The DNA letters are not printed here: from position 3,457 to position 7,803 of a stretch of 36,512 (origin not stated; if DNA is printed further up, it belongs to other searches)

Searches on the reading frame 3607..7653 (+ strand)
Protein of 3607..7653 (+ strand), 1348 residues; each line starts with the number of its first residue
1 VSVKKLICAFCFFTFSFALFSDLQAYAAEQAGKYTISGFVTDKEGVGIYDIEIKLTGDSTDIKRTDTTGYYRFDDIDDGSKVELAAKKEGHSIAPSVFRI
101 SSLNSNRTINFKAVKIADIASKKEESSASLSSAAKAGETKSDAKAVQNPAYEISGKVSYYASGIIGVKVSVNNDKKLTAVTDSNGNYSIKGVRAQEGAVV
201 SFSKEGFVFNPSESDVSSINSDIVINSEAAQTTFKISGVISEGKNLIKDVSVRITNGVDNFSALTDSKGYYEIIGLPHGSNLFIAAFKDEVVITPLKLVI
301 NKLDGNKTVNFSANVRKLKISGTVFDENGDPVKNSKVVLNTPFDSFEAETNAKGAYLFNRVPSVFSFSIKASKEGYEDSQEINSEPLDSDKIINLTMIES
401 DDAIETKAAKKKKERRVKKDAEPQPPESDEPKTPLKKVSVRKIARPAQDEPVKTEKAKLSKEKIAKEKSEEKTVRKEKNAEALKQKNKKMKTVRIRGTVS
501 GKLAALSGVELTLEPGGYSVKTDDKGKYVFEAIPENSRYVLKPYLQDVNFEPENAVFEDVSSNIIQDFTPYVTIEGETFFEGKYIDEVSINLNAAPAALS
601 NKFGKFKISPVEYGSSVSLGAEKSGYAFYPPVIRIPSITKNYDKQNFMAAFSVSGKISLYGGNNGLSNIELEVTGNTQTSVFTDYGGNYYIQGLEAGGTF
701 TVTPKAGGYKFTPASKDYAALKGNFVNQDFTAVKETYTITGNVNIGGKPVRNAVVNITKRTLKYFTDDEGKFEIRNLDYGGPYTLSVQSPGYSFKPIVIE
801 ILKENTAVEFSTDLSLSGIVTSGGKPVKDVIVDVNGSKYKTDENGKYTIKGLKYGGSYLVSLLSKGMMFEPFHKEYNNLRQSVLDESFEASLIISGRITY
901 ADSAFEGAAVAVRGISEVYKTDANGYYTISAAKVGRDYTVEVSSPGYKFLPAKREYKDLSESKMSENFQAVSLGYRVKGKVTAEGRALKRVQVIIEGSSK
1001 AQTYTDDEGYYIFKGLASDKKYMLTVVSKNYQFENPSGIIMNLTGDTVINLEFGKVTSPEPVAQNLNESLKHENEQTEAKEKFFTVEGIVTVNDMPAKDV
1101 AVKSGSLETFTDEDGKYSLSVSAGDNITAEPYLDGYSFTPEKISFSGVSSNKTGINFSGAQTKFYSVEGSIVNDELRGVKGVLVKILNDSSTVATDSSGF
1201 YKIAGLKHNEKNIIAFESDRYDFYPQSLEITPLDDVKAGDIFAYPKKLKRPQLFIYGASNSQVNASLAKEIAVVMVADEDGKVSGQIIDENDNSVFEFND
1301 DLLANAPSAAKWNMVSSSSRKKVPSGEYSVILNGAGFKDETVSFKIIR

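Call 87: search_protein_families(library=pfam, proteins=[window:3607-7653:+], max_evalue=0.0001)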
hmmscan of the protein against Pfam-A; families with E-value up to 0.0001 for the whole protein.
window:3607-7653:+ (1348 aa): 10 families
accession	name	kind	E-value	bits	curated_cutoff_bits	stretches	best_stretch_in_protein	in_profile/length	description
PF13620.12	CarboxypepD_reg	-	4.7e-76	251.6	32.3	4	320-380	2-63/82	Carboxypeptidase regulatory-like domain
PF13715.12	CarbopepD_reg_2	-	1.2e-48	163.5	32.2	2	739-810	1-74/88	CarboxypepD_reg-like domain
PF22902.2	NOMO1-like_9th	-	1.2e-24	86.4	27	0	154-214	6-67/75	BOS complex subunit NOMO1-like, beta sandwich domain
PF17210.9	SdrD_B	-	1.1e-22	80.7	29.7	0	161-227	21-91/112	SdrD B-like domain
PF09430.16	EMC7_beta-sandw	-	1.5e-19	70.8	26.6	1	754-808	13-66/122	ER membrane protein complex subunit 7, beta-sandwich domain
PF16371.11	MetallophosN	-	1.4e-13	51.3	35.6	0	818-850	1-33/77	N terminal of Calcineurin-like phosphoesterase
PF20598.4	DUF6795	-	1.1e-09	38.9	27.4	0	977-1015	1-45/103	Domain of unknown function (DUF6795)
PF17802.7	SpaA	-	3.8e-08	33.8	23.1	0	746-808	12-83/91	Prealbumin-like fold domain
PF15976.11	CooC_C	-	4.1e-08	33.6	29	0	1089-1127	23-61/93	CS1-pili formation C-terminal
PF01060.29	TTR-52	-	2.8e-05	25.1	24.9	0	1108-1134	32-58/79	Transthyretin-like family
